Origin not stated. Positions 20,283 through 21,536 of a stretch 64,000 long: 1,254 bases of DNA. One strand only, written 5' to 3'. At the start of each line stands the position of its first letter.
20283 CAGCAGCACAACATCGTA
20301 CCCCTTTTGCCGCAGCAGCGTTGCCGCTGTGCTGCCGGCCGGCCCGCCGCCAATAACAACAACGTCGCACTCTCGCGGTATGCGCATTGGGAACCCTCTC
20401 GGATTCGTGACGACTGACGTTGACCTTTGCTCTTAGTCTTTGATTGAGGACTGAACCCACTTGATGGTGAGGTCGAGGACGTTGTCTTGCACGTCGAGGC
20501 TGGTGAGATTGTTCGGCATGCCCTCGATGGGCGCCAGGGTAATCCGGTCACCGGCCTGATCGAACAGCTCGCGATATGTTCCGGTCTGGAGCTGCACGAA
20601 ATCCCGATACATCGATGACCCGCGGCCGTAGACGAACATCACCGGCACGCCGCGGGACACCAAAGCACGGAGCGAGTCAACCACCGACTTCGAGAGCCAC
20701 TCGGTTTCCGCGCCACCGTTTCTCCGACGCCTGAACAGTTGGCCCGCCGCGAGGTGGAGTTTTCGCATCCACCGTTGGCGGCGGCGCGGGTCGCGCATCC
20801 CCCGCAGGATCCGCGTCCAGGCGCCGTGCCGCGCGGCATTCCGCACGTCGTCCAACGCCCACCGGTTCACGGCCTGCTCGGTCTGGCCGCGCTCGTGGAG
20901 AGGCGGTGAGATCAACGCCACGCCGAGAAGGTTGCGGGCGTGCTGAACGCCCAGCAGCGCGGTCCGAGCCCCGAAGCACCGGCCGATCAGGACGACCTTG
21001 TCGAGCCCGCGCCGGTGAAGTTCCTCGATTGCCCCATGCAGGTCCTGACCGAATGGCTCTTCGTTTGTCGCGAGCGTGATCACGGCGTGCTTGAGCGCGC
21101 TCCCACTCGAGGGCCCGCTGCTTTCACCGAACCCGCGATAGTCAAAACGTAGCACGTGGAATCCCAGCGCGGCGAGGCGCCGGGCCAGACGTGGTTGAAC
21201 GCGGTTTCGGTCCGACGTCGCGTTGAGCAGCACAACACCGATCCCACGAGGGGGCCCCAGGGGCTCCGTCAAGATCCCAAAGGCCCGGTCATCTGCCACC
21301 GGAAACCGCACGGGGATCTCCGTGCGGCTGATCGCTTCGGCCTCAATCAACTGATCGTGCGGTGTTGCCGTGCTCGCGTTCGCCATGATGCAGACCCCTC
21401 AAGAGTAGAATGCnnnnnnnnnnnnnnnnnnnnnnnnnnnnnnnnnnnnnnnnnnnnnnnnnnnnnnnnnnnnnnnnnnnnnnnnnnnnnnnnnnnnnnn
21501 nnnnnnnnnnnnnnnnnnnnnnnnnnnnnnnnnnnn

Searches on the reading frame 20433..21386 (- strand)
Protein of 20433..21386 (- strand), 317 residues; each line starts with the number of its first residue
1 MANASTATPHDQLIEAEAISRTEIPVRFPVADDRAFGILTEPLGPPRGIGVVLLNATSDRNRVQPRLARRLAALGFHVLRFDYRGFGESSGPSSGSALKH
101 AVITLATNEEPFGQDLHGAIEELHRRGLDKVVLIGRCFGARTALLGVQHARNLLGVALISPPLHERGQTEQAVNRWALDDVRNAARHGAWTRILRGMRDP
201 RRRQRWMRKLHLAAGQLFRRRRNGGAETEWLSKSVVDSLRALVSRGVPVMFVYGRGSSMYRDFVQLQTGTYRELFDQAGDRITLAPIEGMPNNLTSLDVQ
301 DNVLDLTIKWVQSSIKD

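Call 5: search_protein_families(library=pfam, proteins=[window:20433-21386:-])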
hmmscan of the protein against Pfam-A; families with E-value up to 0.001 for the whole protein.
window:20433-21386:- (317 aa): 4 families
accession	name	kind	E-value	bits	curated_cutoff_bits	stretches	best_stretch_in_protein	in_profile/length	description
PF12697.13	Abhydrolase_6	-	2.9e-09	38.4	26.3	1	65-280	18-188/217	Alpha/beta hydrolase family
PF00561.26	Abhydrolase_1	-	5e-09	36.6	25.8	1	64-181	16-121/245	alpha/beta hydrolase fold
PF12146.15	Hydrolase_4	-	1.8e-08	34.4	27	1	61-176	18-125/239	Serine aminopeptidase, S33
PF20408.4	Abhydrolase_11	-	0.00079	19.6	27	0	108-213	56-152/193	Alpha/beta hydrolase domain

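Call 6: search_protein_families(library=ncbifam, proteins=[window:20433-21386:-])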
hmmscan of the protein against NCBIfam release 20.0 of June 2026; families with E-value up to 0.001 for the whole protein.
window:20433-21386:- (317 aa): 4 families
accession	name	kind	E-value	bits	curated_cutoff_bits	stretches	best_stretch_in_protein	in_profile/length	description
TIGR03100.1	hydr1_PEP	hypoth_equivalog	2.8e-15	56.3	168.45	1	62-312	44-273/274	hydrolase 1, exosortase A system-associated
NF047920.1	lactonase_UilS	equivalog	0.00011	22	400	1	63-92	40-69/285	UilS family quorum-quenching N-acyl-homoserine lactonase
TIGR03101.1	hydr2_PEP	hypoth_equivalog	0.00013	21.6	202.75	1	66-159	47-130/266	hydrolase 2, exosortase A system-associated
NF004514.1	PRK05855.1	equivalog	0.00059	18.5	455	1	43-99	17-72/578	SDR family oxidoreductase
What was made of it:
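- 20433..21386 (-): ABH1: alpha/beta-fold protein with a Cys nucleophile (G135-R-C137-F-G139; codon 20976-20978); proposed acyl-transfer enzyme. Abhydrolase Pfam hits; hydr1_PEP 56 bits (calls 5, 6).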

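Call 28: search_solved_structures(query=window:20433-21386:-, max_evalue=0.01, show_alignments=1)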
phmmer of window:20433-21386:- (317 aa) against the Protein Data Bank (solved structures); distinct sequences matched with E-value up to 0.01: 5.
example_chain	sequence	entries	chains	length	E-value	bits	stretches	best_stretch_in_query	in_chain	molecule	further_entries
7qjm_A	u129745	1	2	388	5e-06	29.3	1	26-200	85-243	alpha/beta-hydrolase (202)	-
1hkh_A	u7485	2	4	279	0.0018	20.9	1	51-187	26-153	GAMMA LACTAMASE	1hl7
9pjb_A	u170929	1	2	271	0.002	20.7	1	57-145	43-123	MHETase MHT043-5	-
8b4u_A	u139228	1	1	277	0.0039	19.8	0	57-103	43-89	Alpha/beta hydrolase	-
5cml_A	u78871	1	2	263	0.0099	18.4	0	64-164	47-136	OsmC family protein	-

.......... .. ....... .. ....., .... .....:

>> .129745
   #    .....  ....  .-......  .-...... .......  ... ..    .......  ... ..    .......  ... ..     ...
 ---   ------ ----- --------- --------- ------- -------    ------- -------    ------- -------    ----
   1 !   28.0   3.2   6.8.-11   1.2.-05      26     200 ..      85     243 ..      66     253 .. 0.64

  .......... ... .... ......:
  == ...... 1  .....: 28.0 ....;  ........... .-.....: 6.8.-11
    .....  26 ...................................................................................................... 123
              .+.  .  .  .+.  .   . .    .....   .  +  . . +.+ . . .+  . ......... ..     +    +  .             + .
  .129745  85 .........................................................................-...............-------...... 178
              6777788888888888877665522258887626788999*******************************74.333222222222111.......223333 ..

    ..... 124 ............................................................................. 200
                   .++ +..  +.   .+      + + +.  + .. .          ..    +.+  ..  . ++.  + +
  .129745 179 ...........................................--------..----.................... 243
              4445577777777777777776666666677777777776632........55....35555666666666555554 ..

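Call 42: find_homologous_proteins(query=window:20433-21386:-, max_evalue=0.00001)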
Query window:20433-21386:- (317 aa): 57 proteins with E <= 0.00001 among 7512 candidates.
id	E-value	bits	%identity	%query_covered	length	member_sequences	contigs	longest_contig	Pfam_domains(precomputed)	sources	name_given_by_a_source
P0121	2.9e-208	708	100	100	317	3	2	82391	PF12697.14,PF00561.27,PF12146.16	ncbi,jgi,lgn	jgi:pimeloyl-ACP methyl ester carboxylesterase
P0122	5.8e-178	609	87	100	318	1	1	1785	PF12697.14,PF00561.27,PF12146.16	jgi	-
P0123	1.3e-167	575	82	100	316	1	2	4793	PF12697.14,PF00561.27,PF12146.16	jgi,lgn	jgi:pimeloyl-ACP methyl ester carboxylesterase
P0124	1.8e-126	440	64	95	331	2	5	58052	PF12697.14,PF00561.27,PF12146.16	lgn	-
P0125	6.0e-125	435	62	100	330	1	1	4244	PF12146.16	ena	-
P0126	9.9e-119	414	60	99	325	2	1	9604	PF12697.14,PF00561.27,PF12146.16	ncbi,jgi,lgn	jgi:pimeloyl-ACP methyl ester carboxylesterase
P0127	6.3e-110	385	58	100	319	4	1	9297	PF12697.14,PF00561.27,PF12146.16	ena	-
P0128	4.2e-109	383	55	100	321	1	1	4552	PF12697.14,PF00561.27,PF12146.16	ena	-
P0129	9.3e-109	382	58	95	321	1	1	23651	PF12697.14,PF00561.27,PF12146.16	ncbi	-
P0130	2.9e-108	380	57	99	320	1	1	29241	PF00561.27,PF12146.16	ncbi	-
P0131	1.1e-107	378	56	99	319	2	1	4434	PF12697.14,PF00561.27,PF12146.16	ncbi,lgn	-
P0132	1.7e-107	377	57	100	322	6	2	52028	PF00561.27,PF12146.16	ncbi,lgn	-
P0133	1.3e-105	371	57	95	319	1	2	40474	PF12697.14,PF12146.16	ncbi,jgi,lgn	jgi:pimeloyl-ACP methyl ester carboxylesterase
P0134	5.7e-105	369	57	98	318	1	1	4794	PF00561.27,PF12146.16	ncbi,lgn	-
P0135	2.4e-102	361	56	95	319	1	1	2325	PF12697.14,PF12146.16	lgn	-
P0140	7.5e-84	300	47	99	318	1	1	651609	PF12697.14,PF01738.25,PF00561.27,PF12146.16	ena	-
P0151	1.1e-41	161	36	95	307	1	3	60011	PF12146.16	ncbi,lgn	-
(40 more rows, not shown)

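Call 43: find_encoding_contigs(protein=P0121, flank=1000, max_places=3)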
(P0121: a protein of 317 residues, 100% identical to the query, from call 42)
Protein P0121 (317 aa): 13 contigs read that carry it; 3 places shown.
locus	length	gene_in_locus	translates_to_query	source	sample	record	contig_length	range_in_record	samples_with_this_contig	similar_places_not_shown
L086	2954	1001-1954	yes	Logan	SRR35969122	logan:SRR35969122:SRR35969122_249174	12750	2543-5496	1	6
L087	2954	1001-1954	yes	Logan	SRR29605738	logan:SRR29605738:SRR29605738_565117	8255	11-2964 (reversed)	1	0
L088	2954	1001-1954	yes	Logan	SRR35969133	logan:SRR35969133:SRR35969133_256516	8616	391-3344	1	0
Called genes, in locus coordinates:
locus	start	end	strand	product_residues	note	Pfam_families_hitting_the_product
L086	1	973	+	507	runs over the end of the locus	PF01943:Polysacc_synt, PF13440:Polysacc_synt_3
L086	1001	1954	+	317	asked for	PF12146:Hydrolase_4, PF00561:Abhydrolase_1, PF12697:Abhydrolase_6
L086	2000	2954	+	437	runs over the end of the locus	PF01266:DAO (weak), PF01494:FAD_binding_3, PF04820:Trp_halogenase, PF05834:Lycopene_cycl (weak), PF07992:Pyr_redox_2 (weak), PF12831:FAD_oxidored, PF13450:NAD_binding_8, PF04820:Trp_halogenase, +2 more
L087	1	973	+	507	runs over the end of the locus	PF01943:Polysacc_synt, PF13440:Polysacc_synt_3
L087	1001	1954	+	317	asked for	PF12146:Hydrolase_4, PF00561:Abhydrolase_1, PF12697:Abhydrolase_6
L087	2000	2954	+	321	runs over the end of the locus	?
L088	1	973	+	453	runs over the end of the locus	?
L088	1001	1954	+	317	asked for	PF12146:Hydrolase_4, PF00561:Abhydrolase_1, PF12697:Abhydrolase_6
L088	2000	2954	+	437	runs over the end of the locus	PF01266:DAO (weak), PF01494:FAD_binding_3, PF04820:Trp_halogenase, PF05834:Lycopene_cycl (weak), PF07992:Pyr_redox_2 (weak), PF12831:FAD_oxidored, PF13450:NAD_binding_8, PF04820:Trp_halogenase, +2 more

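Call 44: find_encoding_contigs(protein=P0140, flank=10000, max_places=1)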
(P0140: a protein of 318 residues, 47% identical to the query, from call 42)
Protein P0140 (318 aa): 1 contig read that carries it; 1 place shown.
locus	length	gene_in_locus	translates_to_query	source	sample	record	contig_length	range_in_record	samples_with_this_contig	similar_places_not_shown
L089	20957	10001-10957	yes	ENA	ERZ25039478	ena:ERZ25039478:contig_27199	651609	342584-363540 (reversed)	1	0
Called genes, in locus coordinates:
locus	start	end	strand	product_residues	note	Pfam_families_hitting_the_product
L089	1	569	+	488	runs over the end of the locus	-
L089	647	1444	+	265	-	PF13641:Glyco_tranf_2_3, PF00535:Glycos_transf_2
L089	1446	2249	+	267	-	PF01209:Ubie_methyltran (weak), PF13489:Methyltransf_23, PF13847:Methyltransf_31, PF08241:Methyltransf_11, PF08242:Methyltransf_12, PF13649:Methyltransf_25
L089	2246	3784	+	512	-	PF20604:DUF6798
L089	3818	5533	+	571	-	PF00501:AMP-binding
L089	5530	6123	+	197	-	PF01947:Rv2949c-like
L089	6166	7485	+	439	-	PF14535:AMP-binding_C_2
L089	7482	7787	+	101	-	PF00550:PP-binding (weak)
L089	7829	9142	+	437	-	PF01266:DAO (faint), PF01494:FAD_binding_3, PF04820:Trp_halogenase, PF05834:Lycopene_cycl (weak), PF07992:Pyr_redox_2 (faint), PF12831:FAD_oxidored (weak), PF13450:NAD_binding_8 (weak), PF04820:Trp_halogenase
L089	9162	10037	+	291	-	PF12146:Hydrolase_4 (weak)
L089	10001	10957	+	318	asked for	PF01738:DLH (weak), PF00561:Abhydrolase_1, PF12146:Hydrolase_4, PF12697:Abhydrolase_6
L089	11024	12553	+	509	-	PF01943:Polysacc_synt, PF13440:Polysacc_synt_3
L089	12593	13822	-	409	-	-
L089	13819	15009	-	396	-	-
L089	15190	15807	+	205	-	PF08242:Methyltransf_12 (weak), PF13489:Methyltransf_23, PF08241:Methyltransf_11, PF13649:Methyltransf_25 (weak), PF13847:Methyltransf_31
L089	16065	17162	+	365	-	PF07730:HisKA_3, PF13581:HATPase_c_2 (weak), PF02518:HATPase_c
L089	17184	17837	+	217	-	PF00072:Response_reg, PF00196:GerE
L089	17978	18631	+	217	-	PF00072:Response_reg, PF00196:GerE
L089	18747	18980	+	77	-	PF00376:MerR, PF13411:MerR_1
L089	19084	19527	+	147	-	PF00011:HSP20, PF17886:ArsA_HSP20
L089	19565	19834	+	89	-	PF00012:HSP70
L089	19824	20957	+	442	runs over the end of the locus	PF00012:HSP70, PF06723:MreB_Mbl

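Call 45: find_encoding_contigs(protein=P0151, flank=10000, max_places=1)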
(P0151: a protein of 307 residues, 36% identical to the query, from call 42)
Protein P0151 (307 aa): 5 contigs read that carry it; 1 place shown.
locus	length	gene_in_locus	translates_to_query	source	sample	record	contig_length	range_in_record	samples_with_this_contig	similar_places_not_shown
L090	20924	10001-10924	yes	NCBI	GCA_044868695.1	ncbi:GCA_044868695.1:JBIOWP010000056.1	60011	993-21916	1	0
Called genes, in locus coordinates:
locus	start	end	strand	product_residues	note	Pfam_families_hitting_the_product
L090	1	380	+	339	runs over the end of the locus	PF01370:Epimerase, PF07993:NAD_binding_4 (faint), PF13460:NAD_binding_10, PF16363:GDP_Man_Dehyd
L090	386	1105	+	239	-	PF00535:Glycos_transf_2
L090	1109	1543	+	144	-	PF04138:GtrA_DPMS_TM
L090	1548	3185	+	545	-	-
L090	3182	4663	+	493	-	-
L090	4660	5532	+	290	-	-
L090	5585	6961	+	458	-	PF00884:Sulfatase, PF01663:Phosphodiest (weak)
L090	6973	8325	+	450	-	PF03446:NAD_binding_2, PF03721:UDPG_MGDP_dh_N, PF00984:UDPG_MGDP_dh, PF03720:UDPG_MGDP_dh_C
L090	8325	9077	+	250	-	PF13489:Methyltransf_23, PF13649:Methyltransf_25 (weak)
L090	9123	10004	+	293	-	PF12146:Hydrolase_4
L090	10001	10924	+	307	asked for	PF12146:Hydrolase_4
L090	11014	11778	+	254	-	PF01522:Polysacc_deac_1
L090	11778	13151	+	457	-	PF00884:Sulfatase, PF01663:Phosphodiest (weak), PF16347:SGSH_C (weak)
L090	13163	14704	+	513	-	PF01943:Polysacc_synt, PF13440:Polysacc_synt_3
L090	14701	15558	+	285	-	PF13641:Glyco_tranf_2_3, PF00535:Glycos_transf_2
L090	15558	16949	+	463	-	PF00884:Sulfatase, PF01663:Phosphodiest (faint)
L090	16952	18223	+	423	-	PF13439:Glyco_transf_4, PF13579:Glyco_trans_4_4, PF20706:GT4-conflict, PF00534:Glycos_transf_1, PF13692:Glyco_trans_1_4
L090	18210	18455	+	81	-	-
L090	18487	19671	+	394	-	PF13579:Glyco_trans_4_4, PF13439:Glyco_transf_4, PF13477:Glyco_trans_4_2 (faint), PF00534:Glycos_transf_1, PF13692:Glyco_trans_1_4, PF13524:Glyco_trans_1_2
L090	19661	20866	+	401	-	PF13439:Glyco_transf_4, PF13579:Glyco_trans_4_4, PF20706:GT4-conflict (weak), PF00534:Glycos_transf_1, PF13692:Glyco_trans_1_4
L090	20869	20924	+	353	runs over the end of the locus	PF13527:Acetyltransf_9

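Call 49: search_protein_families(library=ncbifam, proteins=[L089:3818-5533:+, L089:5530-6123:+, L089:6166-7485:+, L089:7482-7787:+, L089:7829-9142:+, L089:9162-10037:+, L090:9123-10004:+, L090:10001-10924:+, L090:18210-18455:+, L090:4660-5532:+], max_evalue=0.00001)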
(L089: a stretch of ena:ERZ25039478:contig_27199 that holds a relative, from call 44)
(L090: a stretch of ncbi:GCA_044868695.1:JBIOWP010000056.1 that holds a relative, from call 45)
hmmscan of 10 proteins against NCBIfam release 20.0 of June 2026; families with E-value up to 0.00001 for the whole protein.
L089:3818-5533:+ (571 aa): 84 families (the best 25 are shown)
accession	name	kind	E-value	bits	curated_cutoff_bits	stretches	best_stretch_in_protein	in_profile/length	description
NF006624.1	PRK09192.1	subfamily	2.9e-77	260.4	600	1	24-556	34-563/567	fatty acyl-AMP ligase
NF005850.0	PRK07768.1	subfamily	1.1e-76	258.2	572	1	30-547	26-537/545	long-chain-fatty-acid--CoA ligase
NF004510.0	PRK05851.1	equivalog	2e-60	204.4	621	1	28-551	26-518/525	long-chain-fatty acid--ACP ligase MbtM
NF004282.0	PRK05691.1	subfamily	5e-58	195.4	4090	1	1-559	7-564/4334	non-ribosomal peptide synthase/polyketide synthase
NF004509.1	PRK05850.1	subfamily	2e-51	175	775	1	33-554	37-569/578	fatty-acid--AMP ligase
NF009124.0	PRK12476.1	subfamily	1.3e-49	169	922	1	13-559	47-610/612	fatty acyl-AMP ligase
NF038339.3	FAAL_FadD32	equivalog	1.8e-43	148.6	975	1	157-558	174-613/625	long-chain-fatty-acid--AMP ligase FadD32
NF040633.1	FadD32_Coryne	exception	1e-41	142.9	875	1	161-554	202-613/614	FadD32-like long-chain-fatty-acid--AMP ligase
NF038337.1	FAAL_FadD21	exception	1.4e-40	139.3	1100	1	161-553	164-569/579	fatty-acid--AMP ligase FAAL21/FadD21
NF038338.1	FAAL_FadD28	exception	2.9e-37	128.3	1100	1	164-550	167-567/580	fatty-acid--AMP ligase FAAL28/FadD28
NF004837.0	PRK06187.1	subfamily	3.9e-33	114.5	476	1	3-555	8-524/531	long-chain-fatty-acid--CoA ligase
TIGR01733.1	AA-adenyl-dom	subfamily_domain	4.2e-30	104.9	317.4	1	35-474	1-406/409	amino acid adenylation domain-containing protein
NF004511.1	PRK05852.1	equivalog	8.1e-30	103.9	650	1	12-495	8-452/505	FadD7 family fatty acid--CoA ligase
NF004822.0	PRK06178.1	equivalog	4.7e-29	101.4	782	1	356-496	376-516/571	acyl-CoA synthetase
NF006181.0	PRK08314.1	subfamily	1.3e-24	86.3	705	2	149-237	193-281/563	long-chain-fatty-acid--CoA ligase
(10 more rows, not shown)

L089:5530-6123:+ (197 aa): 0 families

L089:6166-7485:+ (439 aa): 9 families
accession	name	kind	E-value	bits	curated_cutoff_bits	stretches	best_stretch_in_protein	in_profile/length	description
NF041878.1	paak_haloarch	equivalog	2.6e-76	256.9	700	1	10-403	5-395/427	phenylacetate--CoA ligase PaaK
TIGR02155.1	PA_CoA_ligase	equivalog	6e-68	229.3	646.3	1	11-429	1-422/422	phenylacetate--CoA ligase PaaK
NF053551.1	FlxY_rubin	equivalog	2.1e-49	168.4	520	1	12-414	3-404/424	flexirubin biosynthesis putative acyl-CoA ligase FlxY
NF045666.1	DVU1553_fam_AMP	equivalog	7.3e-44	150.2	300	1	11-327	16-326/331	DVU_1553 family AMP-dependent CoA ligase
TIGR03335.1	F390_ftsA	equivalog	3.9e-34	118.1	458.7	1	5-392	1-391/445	coenzyme F390 synthetase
NF041217.1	BagE_FevW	exception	5.8e-30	104.6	800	1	18-427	13-404/424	bagremycin/ferroverdin synthetase BagE/FevW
TIGR02304.1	aden_form_hyp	equivalog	1.1e-06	27.9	251.9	0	288-397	282-393/430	F390 synthetase-related protein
NF006167.0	PRK08308.1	equivalog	1.8e-06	27.1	513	1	330-371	310-349/414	acyl-CoA synthetase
NF005850.0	PRK07768.1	subfamily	4e-06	25.3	572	1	329-417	432-528/545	long-chain-fatty-acid--CoA ligase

L089:7482-7787:+ (101 aa): 3 families
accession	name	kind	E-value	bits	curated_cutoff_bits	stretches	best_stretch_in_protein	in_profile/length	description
NF058660.1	cispen_ACP_AmcB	equivalog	1.8e-11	44.1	80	1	19-94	4-79/80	cispentacin biosynthesis acyl carrier protein AmcB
NF052616.1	ACP_for_OlsHI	equivalog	2e-11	44.1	130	1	19-94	6-81/83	ornithine lipid biosynthesis acyl carrier protein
NF005798.0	PRK07639.1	equivalog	1.1e-06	28.9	100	1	42-94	30-82/91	petrobactin biosynthesis protein AsbD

L089:7829-9142:+ (437 aa): 30 families (the best 25 are shown)
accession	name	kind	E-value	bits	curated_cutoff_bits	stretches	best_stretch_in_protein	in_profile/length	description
NF033113.0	halo_ClmS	equivalog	2.9e-60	204.3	900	1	6-361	2-344/570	chloramphenicol-biosynthetic FADH2-dependent halogenase CmlS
NF049967.1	QhpG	equivalog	2.3e-39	135.5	240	1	9-350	1-298/423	flavin-dependent monooxygenase QhpG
TIGR02032.1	GG-red-SF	subfamily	2e-34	119.7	158.8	1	8-336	2-295/297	geranylgeranyl reductase family protein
NF038171.1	maturase_LodB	equivalog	2.7e-28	99.1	400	1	8-178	1-172/361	lysine-epsilon-oxidase maturase LodB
NF041080.1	DGGGPL_reductase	equivalog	2.9e-18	66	580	1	7-175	2-165/447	digeranylgeranylglycerophospholipid reductase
NF045655.1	MkRedMenJ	equivalog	1.4e-17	63.7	700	1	5-192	3-185/406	menaquinone reductase MenJ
NF038174.1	maturase_GoxB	equivalog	8.9e-16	57.9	400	1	8-177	2-165/358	glycine oxidase maturase GoxB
NF041385.1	Dggglyphlred_Halo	equivalog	1.4e-15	56.8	700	1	5-175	3-160/405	digeranylgeranylglycerophospholipid reductase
NF006091.0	PRK08243.1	subfamily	1.1e-12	47.4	351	1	7-178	3-174/393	4-hydroxybenzoate 3-monooxygenase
NF004829.0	PRK06183.1-3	subfamily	1.8e-12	46.8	390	1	5-184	7-192/520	bifunctional 3-(3-hydroxy-phenyl)propionate/3-hydroxycinnamic acid hydroxylase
TIGR02023.1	BchP-ChlP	subfamily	8e-11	41.6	343.3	0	8-38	2-32/388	geranylgeranyl diphosphate reductase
NF041160.1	DGGPL_Thplmales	equivalog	1.1e-10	41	780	0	299-354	271-330/396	digeranylgeranylglycerophospholipid reductase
TIGR01988.1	Ubi-OHases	subfamily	1.3e-09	37.4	224.65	1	8-178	1-176/387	ubiquinone biosynthesis hydroxylase, UbiH/UbiF/VisC/COQ6 family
NF004832.0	PRK06184.1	subfamily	3.6e-09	35.9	476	1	4-177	4-181/506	hypothetical protein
TIGR02360.1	pbenz_hydroxyl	equivalog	9.2e-09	34.6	538.7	1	7-174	3-170/390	4-hydroxybenzoate 3-monooxygenase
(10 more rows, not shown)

L089:9162-10037:+ (291 aa): 3 families
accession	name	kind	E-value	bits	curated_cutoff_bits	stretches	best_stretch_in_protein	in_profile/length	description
TIGR03101.1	hydr2_PEP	hypoth_equivalog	1.1e-24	87.4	202.75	1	21-262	3-247/266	hydrolase 2, exosortase A system-associated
TIGR03100.1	hydr1_PEP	hypoth_equivalog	5e-08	32.6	168.45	1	24-122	8-108/274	hydrolase 1, exosortase A system-associated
NF047920.1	lactonase_UilS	equivalog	4.5e-07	29.9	400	1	65-139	44-120/285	UilS family quorum-quenching N-acyl-homoserine lactonase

L090:9123-10004:+ (293 aa): 2 families
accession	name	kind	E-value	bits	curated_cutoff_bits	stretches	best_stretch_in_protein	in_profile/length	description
TIGR03101.1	hydr2_PEP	hypoth_equivalog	9.2e-24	84.4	202.75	1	28-284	7-263/266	hydrolase 2, exosortase A system-associated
TIGR03100.1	hydr1_PEP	hypoth_equivalog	3.3e-07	29.9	168.45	1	36-105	17-84/274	hydrolase 1, exosortase A system-associated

L090:10001-10924:+ (307 aa): 1 family
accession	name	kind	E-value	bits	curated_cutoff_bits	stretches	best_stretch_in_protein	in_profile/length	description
TIGR03100.1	hydr1_PEP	hypoth_equivalog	1.1e-16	60.9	168.45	1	12-129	2-116/274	hydrolase 1, exosortase A system-associated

L090:18210-18455:+ (81 aa): 3 families
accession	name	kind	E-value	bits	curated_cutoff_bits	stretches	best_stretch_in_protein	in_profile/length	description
NF058660.1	cispen_ACP_AmcB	equivalog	4.6e-12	45.9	80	1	5-80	4-79/80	cispentacin biosynthesis acyl carrier protein AmcB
NF052616.1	ACP_for_OlsHI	equivalog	1.4e-10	41.3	130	1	5-80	6-81/83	ornithine lipid biosynthesis acyl carrier protein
NF005798.0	PRK07639.1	equivalog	2.2e-06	28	100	1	20-79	22-81/91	petrobactin biosynthesis protein AsbD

L090:4660-5532:+ (290 aa): 0 families

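Call 52: find_related_loci(query=A4, collection=metagenome_contigs, flank=10000)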
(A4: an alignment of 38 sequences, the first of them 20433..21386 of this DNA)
Query A4 (317 aa) in metagenome_contigs; peptide patterns used: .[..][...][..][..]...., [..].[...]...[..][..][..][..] (x = any residue, [..] = any of these).
600 stretches matched a pattern (row limit reached: there are more); 525 encode a relative of the query (tblastn E <= 1e-3); the best 80 are kept; 80 distinct loci.
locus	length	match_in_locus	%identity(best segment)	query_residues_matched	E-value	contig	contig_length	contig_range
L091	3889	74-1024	57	1-316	9e-116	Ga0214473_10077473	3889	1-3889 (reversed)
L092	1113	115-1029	57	15-315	2e-121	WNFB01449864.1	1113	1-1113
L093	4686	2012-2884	36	20-312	4e-49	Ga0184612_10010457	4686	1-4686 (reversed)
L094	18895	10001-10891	34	20-315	4e-47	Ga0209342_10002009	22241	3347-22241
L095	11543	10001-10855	33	23-312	2e-42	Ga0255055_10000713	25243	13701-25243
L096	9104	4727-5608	34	16-312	8e-41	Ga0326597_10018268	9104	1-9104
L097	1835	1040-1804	37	14-254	3e-40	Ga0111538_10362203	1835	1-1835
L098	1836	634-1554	34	1-312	7e-40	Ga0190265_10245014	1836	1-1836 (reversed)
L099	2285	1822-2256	52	16-165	1e-38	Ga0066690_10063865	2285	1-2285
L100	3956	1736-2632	33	20-315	2e-38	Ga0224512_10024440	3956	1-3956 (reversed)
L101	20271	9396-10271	34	18-311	4e-38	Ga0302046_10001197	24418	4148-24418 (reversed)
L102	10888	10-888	32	23-315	6e-38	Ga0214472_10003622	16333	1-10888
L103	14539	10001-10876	34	18-311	4e-38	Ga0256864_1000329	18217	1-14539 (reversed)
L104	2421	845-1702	33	25-311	4e-37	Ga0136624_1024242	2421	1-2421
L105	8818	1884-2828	33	4-311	8e-37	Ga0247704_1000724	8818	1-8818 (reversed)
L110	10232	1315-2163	31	23-311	8e-33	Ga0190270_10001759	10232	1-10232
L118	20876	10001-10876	35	18-313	2e-44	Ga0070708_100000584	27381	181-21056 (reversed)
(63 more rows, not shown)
